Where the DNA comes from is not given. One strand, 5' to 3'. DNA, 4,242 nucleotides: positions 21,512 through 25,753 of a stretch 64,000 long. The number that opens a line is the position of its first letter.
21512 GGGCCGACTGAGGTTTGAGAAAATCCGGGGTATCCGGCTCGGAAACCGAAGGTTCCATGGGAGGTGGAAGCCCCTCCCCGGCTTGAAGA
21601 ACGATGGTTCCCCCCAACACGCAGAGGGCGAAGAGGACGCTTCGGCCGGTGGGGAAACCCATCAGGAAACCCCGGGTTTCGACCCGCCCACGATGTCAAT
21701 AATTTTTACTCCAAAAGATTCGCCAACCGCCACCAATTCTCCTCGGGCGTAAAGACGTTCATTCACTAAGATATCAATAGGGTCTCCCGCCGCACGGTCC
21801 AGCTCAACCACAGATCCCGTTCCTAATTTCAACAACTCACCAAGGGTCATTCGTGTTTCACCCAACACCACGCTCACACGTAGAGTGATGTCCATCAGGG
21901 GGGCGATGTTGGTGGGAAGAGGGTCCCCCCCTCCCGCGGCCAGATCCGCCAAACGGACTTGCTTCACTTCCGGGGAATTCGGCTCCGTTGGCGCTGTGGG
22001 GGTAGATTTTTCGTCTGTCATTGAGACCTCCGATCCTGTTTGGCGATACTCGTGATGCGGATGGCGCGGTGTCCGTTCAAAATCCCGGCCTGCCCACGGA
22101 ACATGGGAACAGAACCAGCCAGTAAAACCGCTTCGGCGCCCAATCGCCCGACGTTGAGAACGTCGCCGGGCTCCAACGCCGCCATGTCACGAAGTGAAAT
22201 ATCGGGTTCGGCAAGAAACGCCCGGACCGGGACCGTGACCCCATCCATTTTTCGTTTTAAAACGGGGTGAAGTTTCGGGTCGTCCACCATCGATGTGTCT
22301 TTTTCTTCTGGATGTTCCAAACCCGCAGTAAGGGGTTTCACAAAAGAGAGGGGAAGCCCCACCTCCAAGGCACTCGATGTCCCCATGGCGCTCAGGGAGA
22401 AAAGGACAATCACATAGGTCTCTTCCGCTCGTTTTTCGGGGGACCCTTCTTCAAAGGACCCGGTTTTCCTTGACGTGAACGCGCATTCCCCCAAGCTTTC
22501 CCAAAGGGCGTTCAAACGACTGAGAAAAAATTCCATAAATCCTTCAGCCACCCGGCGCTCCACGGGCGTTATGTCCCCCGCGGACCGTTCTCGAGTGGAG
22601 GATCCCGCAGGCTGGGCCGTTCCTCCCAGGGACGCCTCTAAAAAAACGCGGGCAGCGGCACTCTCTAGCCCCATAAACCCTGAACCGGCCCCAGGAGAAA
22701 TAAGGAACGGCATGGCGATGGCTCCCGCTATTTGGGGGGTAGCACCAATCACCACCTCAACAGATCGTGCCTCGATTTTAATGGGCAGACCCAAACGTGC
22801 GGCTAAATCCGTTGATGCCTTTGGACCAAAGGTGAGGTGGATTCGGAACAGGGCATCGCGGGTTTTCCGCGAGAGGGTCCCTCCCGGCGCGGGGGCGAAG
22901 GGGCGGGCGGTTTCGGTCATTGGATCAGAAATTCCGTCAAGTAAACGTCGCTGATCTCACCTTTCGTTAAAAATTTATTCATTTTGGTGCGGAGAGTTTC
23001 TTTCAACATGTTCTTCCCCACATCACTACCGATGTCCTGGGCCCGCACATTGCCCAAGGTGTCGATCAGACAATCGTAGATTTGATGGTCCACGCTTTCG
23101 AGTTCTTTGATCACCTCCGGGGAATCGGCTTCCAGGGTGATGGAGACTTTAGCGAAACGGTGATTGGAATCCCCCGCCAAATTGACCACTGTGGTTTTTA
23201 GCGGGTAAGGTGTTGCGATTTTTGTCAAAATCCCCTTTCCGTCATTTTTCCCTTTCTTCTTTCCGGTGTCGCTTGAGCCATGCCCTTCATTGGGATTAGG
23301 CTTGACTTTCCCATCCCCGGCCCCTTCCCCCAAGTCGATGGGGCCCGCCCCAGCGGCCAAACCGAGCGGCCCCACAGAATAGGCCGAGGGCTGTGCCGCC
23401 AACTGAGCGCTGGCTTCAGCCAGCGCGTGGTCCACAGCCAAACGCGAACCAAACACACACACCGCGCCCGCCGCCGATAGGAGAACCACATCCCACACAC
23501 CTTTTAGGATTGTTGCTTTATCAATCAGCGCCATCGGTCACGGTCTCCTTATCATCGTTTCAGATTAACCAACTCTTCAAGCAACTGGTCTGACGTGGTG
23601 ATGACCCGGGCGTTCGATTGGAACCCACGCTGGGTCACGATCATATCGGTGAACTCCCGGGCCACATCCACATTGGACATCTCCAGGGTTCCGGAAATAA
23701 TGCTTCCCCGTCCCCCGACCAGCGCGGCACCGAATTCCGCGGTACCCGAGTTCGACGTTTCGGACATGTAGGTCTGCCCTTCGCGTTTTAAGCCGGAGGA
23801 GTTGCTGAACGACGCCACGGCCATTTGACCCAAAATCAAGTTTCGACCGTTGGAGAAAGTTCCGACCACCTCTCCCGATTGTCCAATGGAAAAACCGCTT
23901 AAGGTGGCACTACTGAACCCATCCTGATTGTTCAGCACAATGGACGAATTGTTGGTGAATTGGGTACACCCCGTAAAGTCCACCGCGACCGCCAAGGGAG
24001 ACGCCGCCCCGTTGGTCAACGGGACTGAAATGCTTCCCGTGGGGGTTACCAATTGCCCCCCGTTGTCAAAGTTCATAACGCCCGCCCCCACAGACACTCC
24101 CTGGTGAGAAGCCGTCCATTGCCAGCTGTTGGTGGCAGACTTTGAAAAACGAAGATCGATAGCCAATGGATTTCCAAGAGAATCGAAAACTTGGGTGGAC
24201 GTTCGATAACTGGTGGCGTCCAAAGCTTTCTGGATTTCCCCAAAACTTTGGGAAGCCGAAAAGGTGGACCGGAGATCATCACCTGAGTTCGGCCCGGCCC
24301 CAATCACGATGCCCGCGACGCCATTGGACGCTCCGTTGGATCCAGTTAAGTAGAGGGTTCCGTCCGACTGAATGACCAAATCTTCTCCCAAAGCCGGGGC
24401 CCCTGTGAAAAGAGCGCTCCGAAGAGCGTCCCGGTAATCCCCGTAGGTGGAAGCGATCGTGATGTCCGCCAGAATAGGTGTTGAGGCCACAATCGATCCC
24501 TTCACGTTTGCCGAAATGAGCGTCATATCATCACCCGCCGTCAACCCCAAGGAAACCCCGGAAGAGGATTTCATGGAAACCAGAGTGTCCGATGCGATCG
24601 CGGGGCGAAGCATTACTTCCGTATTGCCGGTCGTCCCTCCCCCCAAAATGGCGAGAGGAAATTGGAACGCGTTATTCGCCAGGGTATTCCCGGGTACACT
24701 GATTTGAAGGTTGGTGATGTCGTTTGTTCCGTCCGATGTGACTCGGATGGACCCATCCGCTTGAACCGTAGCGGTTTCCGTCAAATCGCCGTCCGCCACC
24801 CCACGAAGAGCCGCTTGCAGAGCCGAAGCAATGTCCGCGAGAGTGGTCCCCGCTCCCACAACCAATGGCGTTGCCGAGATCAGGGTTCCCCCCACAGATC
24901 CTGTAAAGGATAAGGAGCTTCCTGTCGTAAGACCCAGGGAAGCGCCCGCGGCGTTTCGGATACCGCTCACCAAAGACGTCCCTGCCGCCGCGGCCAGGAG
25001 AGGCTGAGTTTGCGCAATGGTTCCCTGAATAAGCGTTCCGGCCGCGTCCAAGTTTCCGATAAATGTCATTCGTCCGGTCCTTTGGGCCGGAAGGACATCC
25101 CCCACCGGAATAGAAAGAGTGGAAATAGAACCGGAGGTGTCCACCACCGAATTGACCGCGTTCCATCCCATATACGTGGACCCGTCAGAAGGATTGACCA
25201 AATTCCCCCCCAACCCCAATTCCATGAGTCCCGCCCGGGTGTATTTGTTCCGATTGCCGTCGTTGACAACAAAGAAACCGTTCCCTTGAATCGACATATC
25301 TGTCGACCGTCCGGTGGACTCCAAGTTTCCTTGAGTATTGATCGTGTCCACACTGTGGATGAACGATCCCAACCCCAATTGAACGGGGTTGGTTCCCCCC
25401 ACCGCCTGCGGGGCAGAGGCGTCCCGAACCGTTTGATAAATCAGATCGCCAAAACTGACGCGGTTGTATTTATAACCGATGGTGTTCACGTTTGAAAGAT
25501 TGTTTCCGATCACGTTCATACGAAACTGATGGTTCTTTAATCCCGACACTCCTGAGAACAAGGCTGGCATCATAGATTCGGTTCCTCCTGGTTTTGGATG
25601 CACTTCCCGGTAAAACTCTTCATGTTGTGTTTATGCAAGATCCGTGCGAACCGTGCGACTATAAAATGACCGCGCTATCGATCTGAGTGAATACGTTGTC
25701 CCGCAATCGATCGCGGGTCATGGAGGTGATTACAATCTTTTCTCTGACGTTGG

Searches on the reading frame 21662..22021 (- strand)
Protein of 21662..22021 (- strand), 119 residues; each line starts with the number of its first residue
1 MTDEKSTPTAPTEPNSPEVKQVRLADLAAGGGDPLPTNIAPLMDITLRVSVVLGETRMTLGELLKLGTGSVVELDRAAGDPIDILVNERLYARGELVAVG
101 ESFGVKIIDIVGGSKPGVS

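Call 15: search_protein_families(library=pfam, proteins=[window:21662-22021:-], max_evalue=0.001)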
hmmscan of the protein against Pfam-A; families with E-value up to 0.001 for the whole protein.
window:21662-22021:- (119 aa): 1 family
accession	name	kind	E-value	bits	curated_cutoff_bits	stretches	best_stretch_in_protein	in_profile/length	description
PF01052.25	FliMN_C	-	1.9e-24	85.8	23.8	1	42-111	3-72/73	Type III flagellar switch regulator (C-ring) FliN C-term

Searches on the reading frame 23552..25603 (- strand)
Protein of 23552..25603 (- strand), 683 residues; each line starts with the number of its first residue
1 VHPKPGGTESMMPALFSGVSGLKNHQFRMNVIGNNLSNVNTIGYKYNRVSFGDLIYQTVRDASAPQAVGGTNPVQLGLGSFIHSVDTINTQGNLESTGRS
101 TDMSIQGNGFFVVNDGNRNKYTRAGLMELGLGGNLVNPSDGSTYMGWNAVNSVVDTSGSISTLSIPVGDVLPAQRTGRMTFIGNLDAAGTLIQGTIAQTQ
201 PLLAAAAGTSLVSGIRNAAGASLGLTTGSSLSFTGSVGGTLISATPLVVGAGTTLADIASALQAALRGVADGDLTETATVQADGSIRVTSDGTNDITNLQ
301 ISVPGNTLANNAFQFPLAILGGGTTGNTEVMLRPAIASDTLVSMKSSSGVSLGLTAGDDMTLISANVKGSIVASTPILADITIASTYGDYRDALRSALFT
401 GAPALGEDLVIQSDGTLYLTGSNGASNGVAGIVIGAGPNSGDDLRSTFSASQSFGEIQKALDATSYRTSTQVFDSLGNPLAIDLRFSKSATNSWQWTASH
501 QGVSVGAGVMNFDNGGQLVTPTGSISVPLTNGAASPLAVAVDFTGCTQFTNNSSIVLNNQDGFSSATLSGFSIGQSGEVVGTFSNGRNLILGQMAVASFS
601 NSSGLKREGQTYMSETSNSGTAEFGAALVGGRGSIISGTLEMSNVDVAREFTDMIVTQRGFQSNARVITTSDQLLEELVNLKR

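Call 74: search_protein_families(library=pfam, proteins=[window:23552-25603:-], max_evalue=0.001)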
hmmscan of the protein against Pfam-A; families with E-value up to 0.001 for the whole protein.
window:23552-25603:- (683 aa): 4 families
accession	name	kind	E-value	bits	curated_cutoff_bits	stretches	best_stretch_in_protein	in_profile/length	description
PF06429.18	Flg_bbr_C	-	1.7e-16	59.9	23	1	637-681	2-46/46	Flagellar basal body rod FlgEFG protein C-terminal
PF07559.19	FlgE_D2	-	3e-14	54.2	22.7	1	463-563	19-142/142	Flagellar basal body protein FlaE D2 domain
PF00460.25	Flg_bb_rod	-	2.9e-08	33.9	20.7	1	18-45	4-31/31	Flagella basal body rod protein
PF22692.1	LlgE_F_G_D1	-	7.6e-07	29.6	27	1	105-141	2-38/64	Flagellar hook protein FlgE/F/G D1 domain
